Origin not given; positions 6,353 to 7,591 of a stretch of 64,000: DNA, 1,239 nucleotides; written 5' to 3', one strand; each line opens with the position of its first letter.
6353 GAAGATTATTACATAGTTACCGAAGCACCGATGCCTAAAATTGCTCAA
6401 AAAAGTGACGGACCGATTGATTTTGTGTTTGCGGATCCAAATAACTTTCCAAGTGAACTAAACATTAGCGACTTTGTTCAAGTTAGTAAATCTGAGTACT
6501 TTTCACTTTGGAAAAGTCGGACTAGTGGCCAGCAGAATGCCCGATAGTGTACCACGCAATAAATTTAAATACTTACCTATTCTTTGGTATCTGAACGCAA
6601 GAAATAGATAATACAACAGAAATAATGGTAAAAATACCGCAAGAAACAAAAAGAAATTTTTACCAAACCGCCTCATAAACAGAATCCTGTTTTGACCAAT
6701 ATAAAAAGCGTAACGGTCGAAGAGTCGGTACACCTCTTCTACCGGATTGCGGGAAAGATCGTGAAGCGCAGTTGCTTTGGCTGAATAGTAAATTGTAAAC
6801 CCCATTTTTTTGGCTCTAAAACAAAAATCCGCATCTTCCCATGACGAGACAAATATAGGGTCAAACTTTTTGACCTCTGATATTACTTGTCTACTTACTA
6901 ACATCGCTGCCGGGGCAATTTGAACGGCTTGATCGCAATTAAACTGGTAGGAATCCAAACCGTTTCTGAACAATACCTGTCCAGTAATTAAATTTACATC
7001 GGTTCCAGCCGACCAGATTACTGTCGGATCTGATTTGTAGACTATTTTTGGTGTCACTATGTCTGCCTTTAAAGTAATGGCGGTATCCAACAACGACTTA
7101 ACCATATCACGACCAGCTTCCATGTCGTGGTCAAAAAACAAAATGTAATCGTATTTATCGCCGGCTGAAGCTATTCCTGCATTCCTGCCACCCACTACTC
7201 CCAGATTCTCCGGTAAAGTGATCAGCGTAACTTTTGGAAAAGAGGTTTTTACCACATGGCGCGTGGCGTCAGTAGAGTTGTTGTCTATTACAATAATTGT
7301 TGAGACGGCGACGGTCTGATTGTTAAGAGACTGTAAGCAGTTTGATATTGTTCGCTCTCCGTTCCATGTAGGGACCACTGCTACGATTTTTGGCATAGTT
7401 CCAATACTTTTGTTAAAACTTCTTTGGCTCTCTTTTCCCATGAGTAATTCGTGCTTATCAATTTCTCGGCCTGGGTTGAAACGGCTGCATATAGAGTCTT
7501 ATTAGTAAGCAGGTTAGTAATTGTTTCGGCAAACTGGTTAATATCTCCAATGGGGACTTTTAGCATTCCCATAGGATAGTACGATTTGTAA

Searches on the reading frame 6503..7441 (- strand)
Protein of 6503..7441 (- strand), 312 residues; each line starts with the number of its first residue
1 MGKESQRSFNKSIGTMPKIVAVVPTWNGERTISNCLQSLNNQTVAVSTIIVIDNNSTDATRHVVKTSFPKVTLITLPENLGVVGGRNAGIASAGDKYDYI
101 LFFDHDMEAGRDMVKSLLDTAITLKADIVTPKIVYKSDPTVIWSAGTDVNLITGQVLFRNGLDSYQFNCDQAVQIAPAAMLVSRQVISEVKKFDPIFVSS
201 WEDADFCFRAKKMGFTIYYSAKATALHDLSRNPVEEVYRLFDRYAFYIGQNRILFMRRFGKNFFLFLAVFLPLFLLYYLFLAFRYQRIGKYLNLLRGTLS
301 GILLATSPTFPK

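Call 61: search_protein_families(library=pfam, proteins=[window:6503-7441:-], max_evalue=0.001)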
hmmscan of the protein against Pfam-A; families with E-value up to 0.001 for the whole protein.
window:6503-7441:- (312 aa): 4 families
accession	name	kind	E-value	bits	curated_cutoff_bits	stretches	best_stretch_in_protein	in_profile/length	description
PF00535.33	Glycos_transf_2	-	1.7e-25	90.3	23.3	1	22-155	3-132/168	Glycosyl transferase family 2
PF13641.12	Glyco_tranf_2_3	-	4.9e-14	53.3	27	1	17-234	1-209/230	Glycosyltransferase like family 2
PF13632.12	Glyco_trans_2_3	-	6.3e-08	33.1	27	1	99-281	1-185/198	Glycosyl transferase family group 2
PF10111.15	Glyco_tranf_2_2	-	2e-06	27.9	27.3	1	22-213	3-202/276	Glycosyltransferase like family 2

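Call 81: search_protein_families(library=ncbifam, proteins=[window:6503-7441:-], max_evalue=0.00001)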
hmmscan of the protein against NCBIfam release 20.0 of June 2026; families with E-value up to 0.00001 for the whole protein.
window:6503-7441:- (312 aa): 17 families
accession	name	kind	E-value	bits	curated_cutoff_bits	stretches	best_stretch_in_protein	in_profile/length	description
TIGR03965.1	mycofact_glyco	equivalog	6.2e-20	71.5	280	1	16-257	73-306/467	mycofactocin biosynthesis glycosyltransferase MftF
NF041875.1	EPS_EpsD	equivalog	6.1e-17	62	370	1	22-245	4-224/325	exopolysaccharide biosynthesis glycosyltransferase EpsD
NF007482.0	PRK10073.1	equivalog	3.4e-16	59.2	423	1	16-132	5-121/334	glycosyltransferase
TIGR01556.1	rhamnosyltran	subfamily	2.3e-15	56.5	200.55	1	36-299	14-279/281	rhamnosyltransferase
NF045692.1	OglycostaseCruG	equivalog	2.3e-15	56.4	600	1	14-244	38-272/386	2'-O-glycosyltransferase CruG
NF038302.1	EPS_HpsE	equivalog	2.3e-11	43.2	300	1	21-269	5-266/307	hormogonium polysaccharide biosynthesis glycosyltransferase HpsE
NF050113.1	gal_furan_GlfT1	equivalog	8.6e-11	41.7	330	1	19-140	1-124/290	galactofuranosyltransferase GlfT1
TIGR03469.1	HpnB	hypoth_equivalog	1.6e-10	40.6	379.25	1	12-246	39-282/386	hopene-associated glycosyltransferase HpnB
NF047683.1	TeichurnBiosyTuaG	equivalog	3.7e-10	39.9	400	1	15-108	4-98/252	teichuronic acid biosynthesis protein TuaG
TIGR03111.1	glyc2_xrt_Gpos1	hypoth_equivalog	1.2e-09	37.5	363.95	1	9-118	41-153/439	TIGR03111 family XrtG-associated glycosyltransferase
TIGR04283.1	glyco_like_mftF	equivalog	1.2e-08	34.9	182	1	22-216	4-175/221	TIGR04283 family arsenosugar biosynthesis glycosyltransferase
TIGR04195.1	S_glycosyl_SunS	equivalog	4.3e-08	32.4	350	1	15-95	55-132/421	SunS family peptide S-glycosyltransferase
TIGR03937.1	PgaC_IcaA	equivalog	6e-08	32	422.3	1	6-114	34-143/407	poly-beta-1,6-N-acetyl-D-glucosamine synthase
NF038299.1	EPS_HpsN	equivalog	6.2e-07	28.7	425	0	17-115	1-100/317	hormogonium polysaccharide biosynthesis glycosyltransferase HpsN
NF050050.1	ProtGlycPglI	equivalog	2.5e-06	27.1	500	1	16-120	1-107/306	GalNAc(5)-diNAcBac-PP-undecaprenol beta-1,3-glucosyltransferase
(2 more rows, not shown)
